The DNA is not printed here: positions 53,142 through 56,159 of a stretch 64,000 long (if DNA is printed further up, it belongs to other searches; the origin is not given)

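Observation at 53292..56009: Operon leader is a GH-A hydrolase / GT2 / membrane-domain tri-fusion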

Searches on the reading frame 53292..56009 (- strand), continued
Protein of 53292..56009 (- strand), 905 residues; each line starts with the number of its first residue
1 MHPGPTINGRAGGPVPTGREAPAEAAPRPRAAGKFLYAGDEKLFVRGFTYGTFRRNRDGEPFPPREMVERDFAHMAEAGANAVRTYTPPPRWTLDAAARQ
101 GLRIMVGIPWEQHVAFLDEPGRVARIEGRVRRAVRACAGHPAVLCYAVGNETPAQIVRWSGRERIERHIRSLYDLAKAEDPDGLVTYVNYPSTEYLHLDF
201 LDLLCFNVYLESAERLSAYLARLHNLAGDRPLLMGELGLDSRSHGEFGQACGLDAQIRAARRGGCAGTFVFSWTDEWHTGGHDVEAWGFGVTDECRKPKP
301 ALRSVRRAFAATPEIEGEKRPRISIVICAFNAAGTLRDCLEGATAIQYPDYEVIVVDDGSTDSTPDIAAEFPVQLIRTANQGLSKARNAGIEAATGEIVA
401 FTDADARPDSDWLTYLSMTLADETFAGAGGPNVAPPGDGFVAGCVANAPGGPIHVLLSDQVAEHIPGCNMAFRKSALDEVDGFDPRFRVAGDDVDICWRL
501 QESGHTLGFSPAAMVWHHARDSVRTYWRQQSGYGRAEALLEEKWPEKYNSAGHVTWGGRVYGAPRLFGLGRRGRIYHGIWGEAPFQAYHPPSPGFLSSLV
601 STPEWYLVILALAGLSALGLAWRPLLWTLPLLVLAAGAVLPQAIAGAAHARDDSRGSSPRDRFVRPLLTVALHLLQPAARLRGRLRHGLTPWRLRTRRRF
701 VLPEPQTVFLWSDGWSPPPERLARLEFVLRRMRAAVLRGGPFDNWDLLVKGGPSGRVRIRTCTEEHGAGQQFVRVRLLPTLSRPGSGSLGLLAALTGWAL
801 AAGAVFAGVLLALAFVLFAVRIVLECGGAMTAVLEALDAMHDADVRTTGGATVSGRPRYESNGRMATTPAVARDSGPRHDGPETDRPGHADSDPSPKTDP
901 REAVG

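Call 14: find_encoding_contigs(protein=P0063, flank=10000, max_places=3)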
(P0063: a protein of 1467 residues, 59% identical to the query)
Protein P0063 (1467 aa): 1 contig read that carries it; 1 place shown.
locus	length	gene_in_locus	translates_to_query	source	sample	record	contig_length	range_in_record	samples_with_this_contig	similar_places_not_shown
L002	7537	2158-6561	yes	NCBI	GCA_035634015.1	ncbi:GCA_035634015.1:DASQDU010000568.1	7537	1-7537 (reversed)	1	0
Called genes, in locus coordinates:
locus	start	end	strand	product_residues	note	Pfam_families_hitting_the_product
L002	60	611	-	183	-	-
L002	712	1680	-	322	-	PF00551:Formyl_trans_N, PF02911:Formyl_trans_C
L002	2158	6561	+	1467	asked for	PF02836:Glyco_hydro_2_C, PF00535:Glycos_transf_2, PF10111:Glyco_tranf_2_2 (faint), PF13506:Glyco_transf_21 (weak), PF13641:Glyco_tranf_2_3, PF13632:Glyco_trans_2_3, PF00664:ABC_membrane, PF00005:ABC_tran, +2 more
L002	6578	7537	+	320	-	PF00664:ABC_membrane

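Call 19: find_related_loci(query=A1, collection=genome_contigs, flank=10000)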
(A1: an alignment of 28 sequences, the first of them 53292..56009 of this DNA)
Query A1 (905 aa) in genome_contigs; peptide patterns used: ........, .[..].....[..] (x = any residue, [..] = any of these).
600 stretches matched a pattern (row limit reached: there are more); 593 encode a relative of the query (tblastn E <= 1e-3); the best 80 are kept; 80 distinct loci.
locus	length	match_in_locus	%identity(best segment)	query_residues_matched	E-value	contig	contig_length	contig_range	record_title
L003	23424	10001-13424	61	20-826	0e+0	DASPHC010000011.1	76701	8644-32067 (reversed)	MAG TPA_asm: Thermoanaerobaculia bacterium isolate SMAG_U11946 k141_5909336, whole genome shotgun sequence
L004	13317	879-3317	57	28-840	0e+0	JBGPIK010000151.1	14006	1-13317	MAG: Candidatus Binatia bacterium isolate OBJ_0618_7090110_336 k141_9621892_length_14006_cov_24.5136, whole genome shotg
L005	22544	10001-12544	53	6-837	0e+0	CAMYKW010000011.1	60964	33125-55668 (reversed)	MAG: uncultured Gammaproteobacteria bacterium isolate FCS_M_Gamma_073 genome assembly, contig: scaffold_342, whole genom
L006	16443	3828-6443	53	19-879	0e+0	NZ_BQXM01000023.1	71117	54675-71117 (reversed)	Desulforhabdus sp. TSK scaffold023, whole genome shotgun sequence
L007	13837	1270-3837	57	14-873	0e+0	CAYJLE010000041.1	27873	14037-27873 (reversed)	MAG TPA_asm: uncultured Gaiellales bacterium isolate ERP124720_co1_195 genome assembly, contig: NODE_2278_length_27873_c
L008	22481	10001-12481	59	27-837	0e+0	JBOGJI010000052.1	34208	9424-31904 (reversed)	MAG: Thermoanaerobaculia bacterium isolate M3-S_maxbin2.bin.168_sub k127_1628682, whole genome shotgun sequence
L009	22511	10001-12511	57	25-862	0e+0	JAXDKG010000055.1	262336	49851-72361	MAG: Acidobacteriota bacterium isolate BP_59 scaffold_5728341, whole genome shotgun sequence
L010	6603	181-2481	61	10-776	0e+0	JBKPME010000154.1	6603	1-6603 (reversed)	MAG: Actinomycetota bacterium isolate GS_HAYS_MAG_00074 GS_HAYS_000000402142, whole genome shotgun sequence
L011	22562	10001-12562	53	2-880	0e+0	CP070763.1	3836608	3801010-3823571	MAG: Candidatus Latescibacterota bacterium isolate bin260 chromosome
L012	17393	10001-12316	59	26-796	0e+0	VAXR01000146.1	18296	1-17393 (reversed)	MAG: Actinobacteria bacterium isolate AC_37 14_1009_16_40cm_scaffold_44708, whole genome shotgun sequence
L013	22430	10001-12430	53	28-837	0e+0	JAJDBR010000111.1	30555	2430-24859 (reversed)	MAG: Nitrospirales bacterium isolate OFTM42 OFTM42_110, whole genome shotgun sequence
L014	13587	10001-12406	55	21-815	0e+0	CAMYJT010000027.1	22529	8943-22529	MAG: uncultured Gammaproteobacteria bacterium isolate ES_M_Gamma_066 genome assembly, contig: scaffold_1447, whole genom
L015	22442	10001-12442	55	15-828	0e+0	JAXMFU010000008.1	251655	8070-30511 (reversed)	MAG: Candidatus Competibacteraceae bacterium isolate STL-PRO95 C1.169.fa-8, whole genome shotgun sequence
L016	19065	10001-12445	58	26-837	0e+0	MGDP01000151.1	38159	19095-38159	MAG: Candidatus Tectomicrobia bacterium RIFCSPLOWO2_12_FULL_69_37 rifcsplowo2_12_scaffold_4519, whole genome shotgun seq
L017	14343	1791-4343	55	15-857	0e+0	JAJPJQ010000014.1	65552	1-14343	MAG: Proteobacteria bacterium isolate Centralia_MAG_52 k107_35491342, whole genome shotgun sequence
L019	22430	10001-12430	56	28-838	0e+0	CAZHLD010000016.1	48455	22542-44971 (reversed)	MAG TPA_asm: uncultured Acidobacteriaceae bacterium isolate SRP119689_co1_173 genome assembly, contig: NODE_809_length_4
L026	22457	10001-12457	57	26-842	0e+0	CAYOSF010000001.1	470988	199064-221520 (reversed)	MAG TPA_asm: uncultured Dehalococcoidia bacterium isolate SRP323688_co1_41 genome assembly, contig: NODE_15_length_47098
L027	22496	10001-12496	54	5-833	0e+0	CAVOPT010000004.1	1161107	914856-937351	MAG: uncultured delta proteobacterium isolate MFD00032.bin.1.221 genome assembly, contig: contig_29906, whole genome sho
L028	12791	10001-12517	53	19-854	0e+0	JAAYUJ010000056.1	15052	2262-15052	MAG: Deltaproteobacteria bacterium isolate AS27yjCOA_149 8017_AS27, whole genome shotgun sequence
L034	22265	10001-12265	59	27-782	0e+0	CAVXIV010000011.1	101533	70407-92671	MAG: uncultured Acidobacteriota bacterium isolate MFD03066.bin.2.238 genome assembly, contig: contig_27377, whole genome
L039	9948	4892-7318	55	30-837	0e+0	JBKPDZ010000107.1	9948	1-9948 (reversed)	MAG: Gemmatimonadota bacterium isolate GB_EKS_MAG_00011 GB_EKS_000000860751, whole genome shotgun sequence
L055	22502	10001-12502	56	28-853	0e+0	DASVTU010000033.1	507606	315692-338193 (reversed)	MAG TPA_asm: Pyrinomonadaceae bacterium isolate SMAG_U3299 k141_347985, whole genome shotgun sequence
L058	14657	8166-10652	53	5-837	0e+0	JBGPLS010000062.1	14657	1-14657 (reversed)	MAG: Gemmatimonadaceae bacterium isolate OBJ_0618_7090110_256 k141_2272519_length_14657_cov_21.5854, whole genome shotgu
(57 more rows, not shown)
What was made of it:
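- Checked: At least 593 species-level genomes encode it (call 19).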

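Call 26: predict_structure(alignment_id=A1)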
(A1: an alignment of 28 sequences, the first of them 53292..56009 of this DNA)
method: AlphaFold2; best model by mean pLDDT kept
length: 905 residues; sequences in the alignment: 28
mean_pLDDT: 78.6   pTM: 0.74
mean pLDDT of the five models: 78.6, 78.2, 77.7, 75.4, 74.9
residues with pLDDT >= 90: 333; 70-90: 369; 50-70: 88; < 50: 115
segments of 3 or more residues with pLDDT < 50: 1-23, 557-584, 590-594, 850-905
pLDDT, mean of each block of 10 residues (from residue 1): 33 33 66 87 93 87 93 97 93 95 88 61 86 93 92 75 84 93 90 75 87 84 81 91 93 92 91 88 85 95 94 65 95 90 90 95 94 93 92 96 90 90 85 68 67 63 81 95 89 90 89 78 83 84 72 52 35 35 48 56 83 91 90 88 75 60 81 87 77 59 90 83 87 78 83 86 83 92 88 93 92 92 88 88 68 34 32 31 33 31 25
secondary structure, 60 per line:
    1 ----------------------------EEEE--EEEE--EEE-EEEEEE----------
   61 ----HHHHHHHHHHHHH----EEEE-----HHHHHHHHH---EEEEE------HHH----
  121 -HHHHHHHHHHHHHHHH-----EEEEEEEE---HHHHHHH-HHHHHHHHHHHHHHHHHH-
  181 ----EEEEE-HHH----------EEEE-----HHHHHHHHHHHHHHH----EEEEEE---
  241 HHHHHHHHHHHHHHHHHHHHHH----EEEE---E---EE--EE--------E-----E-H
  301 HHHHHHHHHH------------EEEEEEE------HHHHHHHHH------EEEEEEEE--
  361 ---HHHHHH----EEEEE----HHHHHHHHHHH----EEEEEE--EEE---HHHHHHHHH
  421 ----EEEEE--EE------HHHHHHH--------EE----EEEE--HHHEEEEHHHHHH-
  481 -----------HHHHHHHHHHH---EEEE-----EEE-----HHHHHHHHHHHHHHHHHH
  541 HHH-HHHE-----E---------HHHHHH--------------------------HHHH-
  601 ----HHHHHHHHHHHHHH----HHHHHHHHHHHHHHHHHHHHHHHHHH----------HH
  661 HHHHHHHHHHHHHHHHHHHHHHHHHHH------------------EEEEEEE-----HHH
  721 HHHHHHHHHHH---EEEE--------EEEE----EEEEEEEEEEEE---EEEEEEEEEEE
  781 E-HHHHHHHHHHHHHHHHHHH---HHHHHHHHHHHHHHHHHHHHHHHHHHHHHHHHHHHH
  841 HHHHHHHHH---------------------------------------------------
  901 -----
elements in order (helices of 4 or more, strands of 3 or more residues): E29-32 E35-38 E41-43 E45-50 H65-77 E82-85 H91-99 E103-107 H122-137 E143-150 H154-160 H162-179 E185-189 E204-207 H213-227 E232-237 H241-262 E267-270 H300-310 E323-329 H336-344 E351-358 H364-369 E374-378 H383-393 E398-403 E406-408 H412-420 E425-429 H440-446 E461-464 E470-473 H474-479 H492-502 E506-509 E515-517 H523-543 H564-569 H596-599 H605-618 H623-648 H659-687 E706-712 H718-731 E735-738 E747-750 E755-766 E770-781 H783-801 H805-849
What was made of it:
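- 54066..54203 (-): First TM hairpin, residues 603-648. AF2 helices 605-618 and 623-648 (call 26).
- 53295..53462 (-): Non-conserved, disordered C-terminal tail, residues 850-905. pLDDT below 50 (call 26).
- On Clan GH-A retaining glycoside hydrolases (4/7 superfamily): AF2 model with pLDDT mostly 85-97 over residues 30-310 (call 26).
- Checked: AlphaFold2 agrees (pLDDT 78.6, pTM 0.74, call 26).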

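Call 31: fold_search(model_id=the predicted structure, library=pdb)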
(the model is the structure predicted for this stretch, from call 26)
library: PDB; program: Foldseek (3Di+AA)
matches with E <= 10: 1550; with E <= 0.001: 620
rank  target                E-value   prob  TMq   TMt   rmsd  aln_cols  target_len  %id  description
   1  9fz9_A                1.1e-15  1.00  0.30  0.50   5.0       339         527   18  Glycoside Hydrolase Family 157 from Labilibaculum antarcticum, wild type SeMet derivative (LaGH157) (released 2025-07-16)
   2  9g4n_C                3.4e-15  1.00  0.30  0.49   4.2       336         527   18  Glycoside Hydrolase Family 157 from Labilibaculum antarcticum (LaGH157) E224A mutant in complex with Laminaritriose an (released 2025-05-21)
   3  9g4n_B                3.6e-15  1.00  0.30  0.49   4.0       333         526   18  Glycoside Hydrolase Family 157 from Labilibaculum antarcticum (LaGH157) E224A mutant in complex with Laminaritriose an (released 2025-05-21)
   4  9fz9_C                4.0e-15  1.00  0.29  0.48   4.4       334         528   18  Glycoside Hydrolase Family 157 from Labilibaculum antarcticum, wild type SeMet derivative (LaGH157) (released 2025-07-16)
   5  9g4n_A                2.9e-14  1.00  0.29  0.49   4.1       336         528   18  Glycoside Hydrolase Family 157 from Labilibaculum antarcticum (LaGH157) E224A mutant in complex with Laminaritriose an (released 2025-05-21)
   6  6ncw_D                3.8e-14  1.00  0.28  0.44   4.0       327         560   19  Crystal structure of a GH2 beta-galacturonidase from Eisenbergiella tayi bound to glycerol (released 2019-02-20)
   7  6ncx_D                6.1e-14  1.00  0.27  0.44   3.3       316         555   19  Crystal structure of GH2 beta-galacturonidase from Eisenbergiella tayi bound to galacturonate (released 2019-02-20)
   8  6ncw_C                8.4e-14  1.00  0.28  0.44   3.1       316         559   19  Crystal structure of a GH2 beta-galacturonidase from Eisenbergiella tayi bound to glycerol (released 2019-02-20)
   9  6ncw_B                9.4e-14  1.00  0.28  0.44   3.1       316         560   19  Crystal structure of a GH2 beta-galacturonidase from Eisenbergiella tayi bound to glycerol (released 2019-02-20)
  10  9g5g_A                9.9e-14  1.00  0.29  0.49   3.7       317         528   18  Glycoside Hydrolase Family 157 from Labilibaculum antarcticum (LaGH157) in complex with Laminaribiose (released 2025-05-21)
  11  6ncx_A                1.2e-13  1.00  0.27  0.44   3.5       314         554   19  Crystal structure of GH2 beta-galacturonidase from Eisenbergiella tayi bound to galacturonate (released 2019-02-20)
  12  6ncw_A                1.9e-13  1.00  0.27  0.43   3.3       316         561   19  Crystal structure of a GH2 beta-galacturonidase from Eisenbergiella tayi bound to glycerol (released 2019-02-20)
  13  5c70_B                1.9e-13  1.00  0.27  0.40   4.7       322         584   23  The structure of Aspergillus oryzae beta-glucuronidase (released 2016-06-15)
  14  6u7i_B                2.5e-13  1.00  0.28  0.42   3.8       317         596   21  Faecalibacterium prausnitzii Beta-glucuronidase (released 2019-10-30)
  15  9p2f_A                3.0e-13  1.00  0.25  0.53   6.8       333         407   23  Crystal structure of GH158(Pro) soaked with mixed linkage (G4G3G) oligosaccharide at 1.15 angstrom resolution (released 2026-03-11)
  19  6yv7_B                1.0e-12  1.00  0.21  0.52  11.3       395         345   20  Mannosyltransferase PcManGT from Pyrobaculum calidifontis (released 2020-07-22)
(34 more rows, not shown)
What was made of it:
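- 55074..55928 (-): Clan GH-A (beta/alpha)8 barrel, residues 28-312. No signal peptide, so predicted cytoplasmic. Foldseek top hit LaGH157, E 1e-15 (call 31).
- On Clan GH-A retaining glycoside hydrolases (4/7 superfamily): Foldseek hits to GH157, GH2 and GH158 barrels at E 1e-15 to 1e-12 (call 31).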
